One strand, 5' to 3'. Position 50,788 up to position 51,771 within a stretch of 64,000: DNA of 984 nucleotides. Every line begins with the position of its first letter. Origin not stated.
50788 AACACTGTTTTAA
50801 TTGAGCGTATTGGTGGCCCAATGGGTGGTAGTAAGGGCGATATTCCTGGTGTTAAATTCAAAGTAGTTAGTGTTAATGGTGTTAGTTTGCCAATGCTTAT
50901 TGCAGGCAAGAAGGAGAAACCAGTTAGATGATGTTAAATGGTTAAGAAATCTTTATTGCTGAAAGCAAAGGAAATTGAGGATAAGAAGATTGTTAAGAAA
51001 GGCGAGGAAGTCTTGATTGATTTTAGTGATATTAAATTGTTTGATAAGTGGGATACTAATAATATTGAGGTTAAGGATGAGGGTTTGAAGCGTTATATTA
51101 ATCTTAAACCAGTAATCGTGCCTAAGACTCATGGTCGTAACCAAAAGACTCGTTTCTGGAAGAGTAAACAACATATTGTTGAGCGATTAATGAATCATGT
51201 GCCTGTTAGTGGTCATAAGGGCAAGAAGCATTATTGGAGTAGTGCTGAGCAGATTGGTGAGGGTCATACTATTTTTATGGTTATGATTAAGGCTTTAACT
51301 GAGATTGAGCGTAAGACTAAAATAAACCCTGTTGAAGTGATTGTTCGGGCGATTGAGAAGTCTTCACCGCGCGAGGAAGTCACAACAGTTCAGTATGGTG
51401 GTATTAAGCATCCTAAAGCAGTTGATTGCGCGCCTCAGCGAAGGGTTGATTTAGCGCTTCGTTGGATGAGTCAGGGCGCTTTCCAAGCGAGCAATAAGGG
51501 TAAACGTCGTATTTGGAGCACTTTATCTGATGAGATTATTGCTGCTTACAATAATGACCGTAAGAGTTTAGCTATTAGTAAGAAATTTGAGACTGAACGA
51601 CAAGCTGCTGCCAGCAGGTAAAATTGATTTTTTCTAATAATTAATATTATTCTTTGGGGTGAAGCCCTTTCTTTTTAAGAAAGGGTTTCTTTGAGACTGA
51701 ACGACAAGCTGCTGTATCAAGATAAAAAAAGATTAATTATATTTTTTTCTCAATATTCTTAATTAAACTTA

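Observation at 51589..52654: str operon interrupted: rps7 3' end duplicated around a hairpin insert, followed by an opposite-strand gene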

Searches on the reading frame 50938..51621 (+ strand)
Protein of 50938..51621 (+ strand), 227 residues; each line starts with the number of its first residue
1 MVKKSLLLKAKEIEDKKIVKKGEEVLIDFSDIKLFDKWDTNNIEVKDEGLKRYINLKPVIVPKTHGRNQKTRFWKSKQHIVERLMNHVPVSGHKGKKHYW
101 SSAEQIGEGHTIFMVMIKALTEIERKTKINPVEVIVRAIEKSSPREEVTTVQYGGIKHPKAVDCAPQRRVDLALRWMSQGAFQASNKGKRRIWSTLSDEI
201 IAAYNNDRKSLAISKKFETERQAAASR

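Call 10: search_protein_families(library=pfam, proteins=[window:50938-51621:+], max_evalue=0.01)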
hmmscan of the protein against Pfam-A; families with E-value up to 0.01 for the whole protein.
window:50938-51621:+ (227 aa): 1 family
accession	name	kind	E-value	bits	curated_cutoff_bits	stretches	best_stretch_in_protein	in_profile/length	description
PF00177.27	Ribosomal_S7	-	7.1e-32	110.5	24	1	51-227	2-148/148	Ribosomal protein S7p/S5e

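Call 11: find_related_loci(query=window:50938-51618:+, collection=genome_contigs, flank=10000)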
Query window:50938-51618:+ (227 aa) in genome_contigs; peptide patterns used: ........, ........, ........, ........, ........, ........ (x = any residue, [..] = any of these).
204 stretches matched a pattern; 13 encode a relative of the query (tblastn E <= 1e-3); 13 distinct loci.
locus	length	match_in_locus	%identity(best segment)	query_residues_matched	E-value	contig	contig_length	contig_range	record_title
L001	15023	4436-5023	60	31-227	4e-75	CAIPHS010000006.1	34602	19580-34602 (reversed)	uncultured Candidatus Woesearchaeota archaeon isolate AlinenSediments_bin-1632 genome assembly, contig: bin-1632:06/13,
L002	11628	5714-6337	53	20-227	2e-72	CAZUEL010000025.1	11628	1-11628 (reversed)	MAG TPA_asm: Candidatus Woesearchaeota archaeon isolate SRP269290_co3_839 genome assembly, contig: NODE_6809_length_1162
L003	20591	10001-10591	57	30-227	1e-71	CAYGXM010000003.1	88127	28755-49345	MAG TPA_asm: Candidatus Woesearchaeota archaeon isolate ERP119294_co3_397 genome assembly, contig: NODE_47_length_88127_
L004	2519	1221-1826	54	26-227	3e-72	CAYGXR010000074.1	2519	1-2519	MAG TPA_asm: Candidatus Woesearchaeota archaeon isolate ERP119294_co2_383 genome assembly, contig: k141_1739501, whole g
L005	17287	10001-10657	54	11-227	6e-71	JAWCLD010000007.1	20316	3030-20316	MAG: Candidatus Nanoarchaeia archaeon isolate JZ-2_201705_bins_166 JZ-2_201705_bins_166_scaffold_7, whole genome shotgun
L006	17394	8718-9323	57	29-227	5e-70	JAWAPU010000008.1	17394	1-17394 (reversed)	MAG: Candidatus Nanoarchaeia archaeon isolate SZTDM-2_201709_bins_148 SZTDM-2_201709_bins_148_scaffold_8, whole genome s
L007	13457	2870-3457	57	32-227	1e-69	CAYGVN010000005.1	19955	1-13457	MAG TPA_asm: Candidatus Woesearchaeota archaeon isolate ERP119294_co1_40 genome assembly, contig: NODE_3321_length_19955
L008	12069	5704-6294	54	30-227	3e-69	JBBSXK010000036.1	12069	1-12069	MAG: Nanoarchaeota archaeon isolate H51-bin009_1 H51_bin009_1_000000000036, whole genome shotgun sequence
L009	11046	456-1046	54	30-227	3e-68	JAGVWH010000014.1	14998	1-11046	MAG: Nanobdellati archaeon isolate RIFOXYA1_FULL_35_35_partial rifoxya1_full_scaffold_3680, whole genome shotgun sequenc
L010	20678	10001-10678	50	1-227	3e-67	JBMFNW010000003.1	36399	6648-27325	MAG: Candidatus Nanoarchaeia archaeon isolate KM4338-21 NODE_3_length_36399_cov_8.922196, whole genome shotgun sequence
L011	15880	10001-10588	52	31-227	3e-66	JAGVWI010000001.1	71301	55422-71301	MAG: Nanobdellati archaeon isolate RIFCSPLOWO2_12_FULL_36_25 rifcsplowo2_12_scaffold_1036, whole genome shotgun sequence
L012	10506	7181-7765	46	31-227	7e-49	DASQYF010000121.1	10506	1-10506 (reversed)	MAG TPA_asm: Nitrososphaeraceae archaeon isolate SMAG_U11058 k141_122389, whole genome shotgun sequence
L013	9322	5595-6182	46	30-227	3e-48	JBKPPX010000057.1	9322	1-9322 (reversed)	MAG: Thermoproteota archaeon isolate GS_EKS_MAG_00091 GS_EKS_000003890754, whole genome shotgun sequence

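Call 12: find_encoding_contigs(protein=window:50938-51618:+, flank=10000, max_places=10)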
Protein window:50938-51618:+ (227 aa): 1 contig read that carries it; 1 place shown.
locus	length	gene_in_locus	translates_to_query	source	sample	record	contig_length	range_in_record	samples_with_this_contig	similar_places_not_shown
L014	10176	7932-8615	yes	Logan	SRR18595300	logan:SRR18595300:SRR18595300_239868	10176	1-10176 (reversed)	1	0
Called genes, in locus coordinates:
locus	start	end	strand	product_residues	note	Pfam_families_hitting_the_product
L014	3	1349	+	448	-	?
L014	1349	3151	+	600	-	PF04566:RNA_pol_Rpb2_4, PF04567:RNA_pol_Rpb2_5 (weak), PF00562:RNA_pol_Rpb2_6, PF04560:RNA_pol_Rpb2_7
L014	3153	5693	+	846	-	PF04997:RNA_pol_Rpb1_1, PF00623:RNA_pol_Rpb1_2, PF04983:RNA_pol_Rpb1_3, PF05000:RNA_pol_Rpb1_4, PF04998:RNA_pol_Rpb1_5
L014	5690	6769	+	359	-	PF04998:RNA_pol_Rpb1_5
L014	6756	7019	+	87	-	PF01248:Ribosomal_L7Ae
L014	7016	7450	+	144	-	PF07650:KH_2, PF26594:KH_NusA_2nd (weak)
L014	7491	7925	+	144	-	PF00164:Ribosom_S12_S23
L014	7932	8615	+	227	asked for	PF00177:Ribosomal_S7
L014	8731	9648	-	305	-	-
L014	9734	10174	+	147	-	?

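Call 15: find_related_loci(query=window:50938-51618:+, collection=metagenome_contigs, flank=10000)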
Query window:50938-51618:+ (227 aa) in metagenome_contigs; peptide patterns used: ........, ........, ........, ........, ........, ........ (x = any residue, [..] = any of these).
474 stretches matched a pattern; 27 encode a relative of the query (tblastn E <= 1e-3); 27 distinct loci.
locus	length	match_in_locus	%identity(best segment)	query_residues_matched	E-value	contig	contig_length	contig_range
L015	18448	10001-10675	80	3-227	6e-120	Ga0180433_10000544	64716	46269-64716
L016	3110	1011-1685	78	3-227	2e-122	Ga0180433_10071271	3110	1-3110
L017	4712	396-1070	75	3-227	3e-119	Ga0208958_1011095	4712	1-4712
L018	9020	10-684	75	3-227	1e-118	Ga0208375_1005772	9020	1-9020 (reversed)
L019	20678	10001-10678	52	4-227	5e-73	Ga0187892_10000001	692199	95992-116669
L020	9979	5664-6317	53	9-227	5e-72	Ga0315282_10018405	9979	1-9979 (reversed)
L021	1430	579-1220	55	14-227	7e-76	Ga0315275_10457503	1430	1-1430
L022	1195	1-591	55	30-227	3e-75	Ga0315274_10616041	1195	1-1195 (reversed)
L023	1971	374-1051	50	4-227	3e-72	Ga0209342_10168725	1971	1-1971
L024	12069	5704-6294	54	30-227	6e-69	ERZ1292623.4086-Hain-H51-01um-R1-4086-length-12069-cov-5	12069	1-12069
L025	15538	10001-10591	54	30-227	1e-68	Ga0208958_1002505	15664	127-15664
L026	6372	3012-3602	54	30-227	1e-68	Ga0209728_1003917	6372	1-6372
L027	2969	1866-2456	55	30-227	2e-68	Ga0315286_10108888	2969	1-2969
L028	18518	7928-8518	54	30-227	5e-68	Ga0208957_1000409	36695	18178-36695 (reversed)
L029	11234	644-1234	54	30-227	5e-68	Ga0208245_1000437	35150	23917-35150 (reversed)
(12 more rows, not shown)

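Call 51: find_homologous_proteins(query=window:50938-51618:+, max_evalue=1e-60)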
Query window:50938-51618:+ (227 aa): 149 proteins with E <= 1e-60 among 1796 candidates; the best 120 are listed.
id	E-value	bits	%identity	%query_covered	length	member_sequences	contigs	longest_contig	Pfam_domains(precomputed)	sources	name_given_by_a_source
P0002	1.1e-144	497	100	100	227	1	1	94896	PF00177.28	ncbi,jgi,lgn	ncbi:MAG: 30S ribosomal protein S7 [Candidatus Nanoarchaeia archaeon]|jgi:small subunit ribosomal pr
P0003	6.7e-117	406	80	99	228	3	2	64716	PF00177.28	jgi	-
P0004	3.4e-116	404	78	100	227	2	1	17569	PF00177.28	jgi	-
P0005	5.8e-115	400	78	100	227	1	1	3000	PF00177.28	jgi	-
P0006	1.4e-113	396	78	99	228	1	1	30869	PF00177.28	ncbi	-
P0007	3.7e-113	394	76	100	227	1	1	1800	PF00177.28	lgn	-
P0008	5.5e-113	394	77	100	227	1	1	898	PF00177.28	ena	-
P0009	2.0e-112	392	76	99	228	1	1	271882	PF00177.28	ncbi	-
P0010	8.1e-112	390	75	99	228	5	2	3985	PF00177.28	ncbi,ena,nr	ncbi:MAG TPA: 30S ribosomal protein S7 [Candidatus Nanoarchaeia archaeon]|nr:30S ribosomal protein S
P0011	3.7e-111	388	78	99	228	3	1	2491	PF00177.28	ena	-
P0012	2.2e-110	385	76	99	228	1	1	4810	PF00177.28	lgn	-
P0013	5.0e-110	384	74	100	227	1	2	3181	PF00177.28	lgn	-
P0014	2.6e-108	378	74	100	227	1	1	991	PF00177.28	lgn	-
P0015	3.6e-108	378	72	99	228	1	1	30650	PF00177.28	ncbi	-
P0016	4.6e-107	374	73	99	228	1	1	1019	PF00177.28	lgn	-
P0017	3.0e-105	368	72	99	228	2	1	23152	PF00177.28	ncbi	-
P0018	2.6e-87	310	74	82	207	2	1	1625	PF00177.28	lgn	-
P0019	1.5e-81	291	60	100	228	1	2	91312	PF00177.28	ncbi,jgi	-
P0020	2.1e-80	287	59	100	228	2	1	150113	PF00177.28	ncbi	-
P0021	7.0e-80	285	82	67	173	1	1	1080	PF00177.28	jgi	-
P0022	1.0e-74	269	64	85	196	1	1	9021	PF00177.28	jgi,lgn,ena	-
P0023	2.8e-72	261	61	85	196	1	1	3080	PF00177.28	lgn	-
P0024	7.0e-71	256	57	88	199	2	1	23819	PF00177.28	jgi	jgi:small subunit ribosomal protein S7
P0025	1.8e-70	255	60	86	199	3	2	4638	PF00177.28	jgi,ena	-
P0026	3.4e-70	254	60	87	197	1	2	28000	PF00177.28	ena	-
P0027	2.8e-68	248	57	86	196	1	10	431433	PF00177.28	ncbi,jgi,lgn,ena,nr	ncbi:MAG: 30S ribosomal protein S7 [Candidatus Nanoarchaeia archaeon]|nr:30S ribosomal protein S7 [C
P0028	5.3e-68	247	57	87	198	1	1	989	PF00177.28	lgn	-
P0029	5.5e-68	247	56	89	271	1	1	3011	PF00177.28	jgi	jgi:small subunit ribosomal protein S7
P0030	1.7e-67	245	57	87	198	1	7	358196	PF00177.28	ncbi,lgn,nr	ncbi:MAG: 30S ribosomal protein S7 [Candidatus Parvarchaeota archaeon]|nr:30S ribosomal protein S7 [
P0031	2.0e-67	245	57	86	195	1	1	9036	PF00177.28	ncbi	-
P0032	3.2e-67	244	56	86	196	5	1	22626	PF00177.28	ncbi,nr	ncbi:30S ribosomal protein S7 [Candidatus Woesearchaeota archaeon]|nr:30S ribosomal protein S7 [Cand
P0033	6.0e-67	243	57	88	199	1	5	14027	PF00177.28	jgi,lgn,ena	jgi:small subunit ribosomal protein S7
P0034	8.6e-67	243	57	88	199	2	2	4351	PF00177.28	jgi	-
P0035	1.0e-66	242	56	86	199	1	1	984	PF00177.28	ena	-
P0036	1.2e-66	242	57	86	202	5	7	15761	PF00177.28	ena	-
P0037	1.4e-66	242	56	86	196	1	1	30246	PF00177.28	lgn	-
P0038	1.4e-66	242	55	93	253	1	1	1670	PF00177.28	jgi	jgi:small subunit ribosomal protein S7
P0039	2.5e-66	241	58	87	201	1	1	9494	PF00177.28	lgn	-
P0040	2.5e-66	241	54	89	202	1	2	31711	PF00177.28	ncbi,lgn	-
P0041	3.1e-66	241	53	88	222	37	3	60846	PF00177.28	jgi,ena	jgi:small subunit ribosomal protein S7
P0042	3.3e-66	241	59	87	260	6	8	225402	PF00177.28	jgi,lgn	jgi:small subunit ribosomal protein S7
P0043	3.4e-66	241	57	88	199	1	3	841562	PF00177.28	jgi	-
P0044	3.5e-66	241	57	87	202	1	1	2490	PF00177.28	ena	-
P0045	4.9e-66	240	59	86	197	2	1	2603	PF00177.28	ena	-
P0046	8.6e-66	239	58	88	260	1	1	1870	PF00177.28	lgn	-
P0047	1.1e-65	239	56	91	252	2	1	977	PF00177.28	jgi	jgi:small subunit ribosomal protein S7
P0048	1.3e-65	239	57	89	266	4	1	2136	PF00177.28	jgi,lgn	jgi:small subunit ribosomal protein S7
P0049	3.0e-65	238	55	87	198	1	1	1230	PF00177.28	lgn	-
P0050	4.3e-65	237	55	87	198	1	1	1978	PF00177.28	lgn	-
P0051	5.1e-65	237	57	86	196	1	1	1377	PF00177.28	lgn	-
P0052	7.5e-65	236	56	88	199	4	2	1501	PF00177.28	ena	-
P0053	8.3e-65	236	55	94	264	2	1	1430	PF00177.28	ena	-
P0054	8.6e-65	236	56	87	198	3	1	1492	PF00177.28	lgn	-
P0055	9.3e-65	236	59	86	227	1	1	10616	PF00177.28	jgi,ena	-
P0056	1.0e-64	236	54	87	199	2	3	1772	PF00177.28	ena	-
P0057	1.6e-64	235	55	87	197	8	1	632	PF00177.28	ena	-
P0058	2.0e-64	235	58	87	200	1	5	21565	PF00177.28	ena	-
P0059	2.2e-64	235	56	86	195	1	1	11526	PF00177.28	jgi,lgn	jgi:small subunit ribosomal protein S7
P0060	2.2e-64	235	57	85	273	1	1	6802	PF00177.28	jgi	jgi:small subunit ribosomal protein S7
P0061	2.2e-64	235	54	97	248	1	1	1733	PF00177.28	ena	-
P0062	2.3e-64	235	51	89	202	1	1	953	PF00177.28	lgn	-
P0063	2.4e-64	235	59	86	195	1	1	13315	PF00177.28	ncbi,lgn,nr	ncbi:30S ribosomal protein S7 [archaeon]|nr:30S ribosomal protein S7 [archaeon]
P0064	2.6e-64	235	55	88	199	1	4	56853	PF00177.28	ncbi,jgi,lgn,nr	ncbi:30S ribosomal protein S7 [Candidatus Woesearchaeota archaeon]|nr:30S ribosomal protein S7 [Cand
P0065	2.7e-64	234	56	86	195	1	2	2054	PF00177.28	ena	-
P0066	3.8e-64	234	54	88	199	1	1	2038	PF00177.28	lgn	-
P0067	4.7e-64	234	53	87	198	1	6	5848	PF00177.28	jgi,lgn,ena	-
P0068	7.5e-64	233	56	87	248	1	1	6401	PF00177.28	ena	-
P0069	1.0e-63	233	53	86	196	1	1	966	PF00177.28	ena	-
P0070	1.1e-63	233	59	86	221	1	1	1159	PF00177.28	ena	-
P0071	1.2e-63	232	59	86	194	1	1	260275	PF00177.28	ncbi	-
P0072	1.7e-63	232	57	86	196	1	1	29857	PF00177.28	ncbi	-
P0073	2.1e-63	232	55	86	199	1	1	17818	PF00177.28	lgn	-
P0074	2.3e-63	231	54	88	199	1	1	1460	PF00177.28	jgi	jgi:small subunit ribosomal protein S7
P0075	2.5e-63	231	57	87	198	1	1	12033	PF00177.28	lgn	-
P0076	2.6e-63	231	52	86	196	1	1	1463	PF00177.28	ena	-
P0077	3.0e-63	231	55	86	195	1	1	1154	PF00177.28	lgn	-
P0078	3.5e-63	231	53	86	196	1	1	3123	PF00177.28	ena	-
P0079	3.9e-63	231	54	86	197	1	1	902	PF00177.28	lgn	-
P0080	4.4e-63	231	53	87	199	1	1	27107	PF00177.28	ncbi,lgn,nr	ncbi:30S ribosomal protein S7 [Candidatus Woesearchaeota archaeon]|nr:30S ribosomal protein S7 [Cand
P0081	6.1e-63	230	55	86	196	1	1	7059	PF00177.28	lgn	-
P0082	7.0e-63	230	54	85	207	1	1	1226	PF00177.28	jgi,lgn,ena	-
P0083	7.2e-63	230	55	86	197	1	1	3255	PF00177.28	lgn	-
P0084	7.3e-63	230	57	86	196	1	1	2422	PF00177.28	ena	-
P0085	8.9e-63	230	55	87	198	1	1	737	PF00177.28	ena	-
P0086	9.4e-63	229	56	85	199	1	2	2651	PF00177.28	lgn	-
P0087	9.9e-63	229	56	87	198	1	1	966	PF00177.28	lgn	-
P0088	1.1e-62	229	55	87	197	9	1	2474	PF00177.28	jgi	-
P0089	1.2e-62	229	55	87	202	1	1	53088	PF00177.28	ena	-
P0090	1.2e-62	229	54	87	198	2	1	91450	PF00177.28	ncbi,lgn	-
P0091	1.3e-62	229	55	86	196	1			PF00177.28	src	-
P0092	1.6e-62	229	55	87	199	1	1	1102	PF00177.28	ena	-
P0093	1.8e-62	229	57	88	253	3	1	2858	PF00177.28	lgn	-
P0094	2.0e-62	228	55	86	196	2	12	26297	PF00177.28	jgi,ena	-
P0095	2.2e-62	228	58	85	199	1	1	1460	PF00177.28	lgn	-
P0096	2.4e-62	228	54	87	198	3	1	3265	PF00177.28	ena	-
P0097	2.6e-62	228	55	87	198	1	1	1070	PF00177.28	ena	-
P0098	2.6e-62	228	55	87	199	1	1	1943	PF00177.28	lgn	-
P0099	2.9e-62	228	54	85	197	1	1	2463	PF00177.28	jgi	-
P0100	3.8e-62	227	54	86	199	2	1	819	PF00177.28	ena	-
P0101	4.0e-62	227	57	86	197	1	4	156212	PF00177.28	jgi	-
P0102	4.8e-62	227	57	86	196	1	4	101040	PF00177.28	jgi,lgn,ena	jgi:small subunit ribosomal protein S7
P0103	4.8e-62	227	56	85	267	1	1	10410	PF00177.28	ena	-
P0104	5.0e-62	227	56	87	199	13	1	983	PF00177.28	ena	-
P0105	5.2e-62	227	54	86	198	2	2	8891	PF00177.28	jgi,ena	-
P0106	5.5e-62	227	58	86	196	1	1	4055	PF00177.28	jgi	jgi:small subunit ribosomal protein S7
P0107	5.5e-62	227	56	86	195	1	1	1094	PF00177.28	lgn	-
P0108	6.5e-62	227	57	86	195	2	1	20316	PF00177.28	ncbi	ncbi:MAG: 30S ribosomal protein S7 [Candidatus Nanoarchaeia archaeon]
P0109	6.8e-62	227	55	86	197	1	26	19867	PF00177.28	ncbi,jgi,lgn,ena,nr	ncbi:30S ribosomal protein S7 [Candidatus Woesearchaeota archaeon]|nr:30S ribosomal protein S7 [Cand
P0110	6.9e-62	227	56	88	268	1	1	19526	PF00177.28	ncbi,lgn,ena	-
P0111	6.9e-62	227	53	86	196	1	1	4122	PF00177.28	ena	-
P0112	6.9e-62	227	55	87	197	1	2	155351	PF00177.28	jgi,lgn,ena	jgi:small subunit ribosomal protein S7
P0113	6.9e-62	227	57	86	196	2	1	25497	PF00177.28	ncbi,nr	ncbi:MAG: 30S ribosomal protein S7 [Candidatus Woesearchaeota archaeon]|nr:30S ribosomal protein S7 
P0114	7.1e-62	227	55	86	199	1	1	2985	PF00177.28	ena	-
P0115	7.6e-62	227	56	85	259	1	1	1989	PF00177.28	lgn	-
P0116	7.9e-62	226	56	87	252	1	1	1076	PF00177.28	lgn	-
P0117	8.7e-62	226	55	86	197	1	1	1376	PF00177.28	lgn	-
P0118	8.9e-62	226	54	86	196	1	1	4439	PF00177.28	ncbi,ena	-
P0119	1.0e-61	226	54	87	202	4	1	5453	PF00177.28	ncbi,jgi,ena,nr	ncbi:30S ribosomal protein S7 [Candidatus Woesearchaeota archaeon]|nr:30S ribosomal protein S7 [Cand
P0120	1.0e-61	226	56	86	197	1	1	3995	PF00177.28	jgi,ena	-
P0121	1.1e-61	226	53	88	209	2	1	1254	PF00177.28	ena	-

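Call 52: find_encoding_contigs(protein=P0004, flank=10000, max_places=1)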
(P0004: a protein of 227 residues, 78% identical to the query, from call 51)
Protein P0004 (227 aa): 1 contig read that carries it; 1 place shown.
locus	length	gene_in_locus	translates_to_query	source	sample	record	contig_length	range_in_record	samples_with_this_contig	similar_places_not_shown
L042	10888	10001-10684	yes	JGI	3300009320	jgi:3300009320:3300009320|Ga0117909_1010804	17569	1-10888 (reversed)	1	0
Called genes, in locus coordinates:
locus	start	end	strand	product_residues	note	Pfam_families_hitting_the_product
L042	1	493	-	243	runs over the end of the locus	-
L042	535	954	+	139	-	PF11969:DcpS_C, PF01230:HIT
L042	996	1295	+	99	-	PF01191:RNA_pol_Rpb5_C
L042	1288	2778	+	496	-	PF04563:RNA_pol_Rpb2_1, PF04561:RNA_pol_Rpb2_2, PF04565:RNA_pol_Rpb2_3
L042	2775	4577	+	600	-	PF04566:RNA_pol_Rpb2_4, PF04567:RNA_pol_Rpb2_5, PF00562:RNA_pol_Rpb2_6, PF04560:RNA_pol_Rpb2_7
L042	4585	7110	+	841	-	PF04997:RNA_pol_Rpb1_1, PF00623:RNA_pol_Rpb1_2, PF04983:RNA_pol_Rpb1_3, PF05000:RNA_pol_Rpb1_4, PF04998:RNA_pol_Rpb1_5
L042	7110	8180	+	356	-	PF04998:RNA_pol_Rpb1_5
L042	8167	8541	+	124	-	PF01248:Ribosomal_L7Ae (weak)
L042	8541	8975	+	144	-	PF07650:KH_2, PF26594:KH_NusA_2nd (weak)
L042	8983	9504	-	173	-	PF00710:Asparaginase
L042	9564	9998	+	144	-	PF00164:Ribosom_S12_S23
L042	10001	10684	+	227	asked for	PF00177:Ribosomal_S7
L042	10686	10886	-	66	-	?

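Call 53: find_encoding_contigs(protein=P0006, flank=10000, max_places=1)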
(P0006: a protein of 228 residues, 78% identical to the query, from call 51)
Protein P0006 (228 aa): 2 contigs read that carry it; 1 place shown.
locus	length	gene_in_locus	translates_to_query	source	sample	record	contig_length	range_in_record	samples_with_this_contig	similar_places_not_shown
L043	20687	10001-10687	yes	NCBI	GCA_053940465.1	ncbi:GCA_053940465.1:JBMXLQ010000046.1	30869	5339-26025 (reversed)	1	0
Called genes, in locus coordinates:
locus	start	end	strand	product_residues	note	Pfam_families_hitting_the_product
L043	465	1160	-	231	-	-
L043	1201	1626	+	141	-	PF11969:DcpS_C, PF01230:HIT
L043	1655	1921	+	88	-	PF01191:RNA_pol_Rpb5_C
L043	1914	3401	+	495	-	PF04563:RNA_pol_Rpb2_1, PF04561:RNA_pol_Rpb2_2, PF04565:RNA_pol_Rpb2_3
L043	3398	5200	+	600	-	PF04566:RNA_pol_Rpb2_4, PF04567:RNA_pol_Rpb2_5, PF00562:RNA_pol_Rpb2_6, PF04560:RNA_pol_Rpb2_7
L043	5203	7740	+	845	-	PF04997:RNA_pol_Rpb1_1, PF00623:RNA_pol_Rpb1_2, PF04983:RNA_pol_Rpb1_3, PF05000:RNA_pol_Rpb1_4, PF04998:RNA_pol_Rpb1_5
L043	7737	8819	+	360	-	PF04998:RNA_pol_Rpb1_5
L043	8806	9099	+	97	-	-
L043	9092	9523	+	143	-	PF07650:KH_2, PF26594:KH_NusA_2nd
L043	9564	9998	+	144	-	PF00164:Ribosom_S12_S23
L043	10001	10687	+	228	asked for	PF00177:Ribosomal_S7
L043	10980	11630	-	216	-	-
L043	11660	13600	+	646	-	-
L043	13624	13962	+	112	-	-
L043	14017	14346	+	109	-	-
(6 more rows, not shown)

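Call 54: find_encoding_contigs(protein=P0009, flank=10000, max_places=1)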
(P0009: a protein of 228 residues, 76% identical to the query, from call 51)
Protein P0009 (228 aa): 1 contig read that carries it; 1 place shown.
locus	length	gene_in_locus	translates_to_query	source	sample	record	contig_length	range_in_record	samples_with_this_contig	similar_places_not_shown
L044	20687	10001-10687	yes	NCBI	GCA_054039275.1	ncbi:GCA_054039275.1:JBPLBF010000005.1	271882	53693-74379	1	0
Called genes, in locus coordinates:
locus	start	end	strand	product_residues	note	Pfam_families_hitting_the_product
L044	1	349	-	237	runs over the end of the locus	-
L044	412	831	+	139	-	PF11969:DcpS_C, PF01230:HIT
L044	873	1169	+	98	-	PF01191:RNA_pol_Rpb5_C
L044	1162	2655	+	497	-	PF04563:RNA_pol_Rpb2_1, PF04561:RNA_pol_Rpb2_2, PF04565:RNA_pol_Rpb2_3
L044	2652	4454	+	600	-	PF04566:RNA_pol_Rpb2_4, PF04567:RNA_pol_Rpb2_5 (weak), PF00562:RNA_pol_Rpb2_6, PF04560:RNA_pol_Rpb2_7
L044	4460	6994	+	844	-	PF04997:RNA_pol_Rpb1_1, PF00623:RNA_pol_Rpb1_2, PF04983:RNA_pol_Rpb1_3, PF05000:RNA_pol_Rpb1_4, PF04998:RNA_pol_Rpb1_5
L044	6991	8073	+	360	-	PF04998:RNA_pol_Rpb1_5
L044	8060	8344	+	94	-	PF01248:Ribosomal_L7Ae (weak)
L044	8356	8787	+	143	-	PF07650:KH_2, PF26594:KH_NusA_2nd (weak)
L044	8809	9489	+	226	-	-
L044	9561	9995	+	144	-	PF00164:Ribosom_S12_S23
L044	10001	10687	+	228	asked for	PF00177:Ribosomal_S7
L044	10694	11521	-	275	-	-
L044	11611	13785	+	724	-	PF00009:GTP_EFTU, PF22042:EF-G_D2, PF03144:GTP_EFTU_D2, PF16658:RF3_C (weak), PF14492:EFG_III, PF03764:EFG_IV, PF00679:EFG_C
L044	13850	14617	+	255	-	-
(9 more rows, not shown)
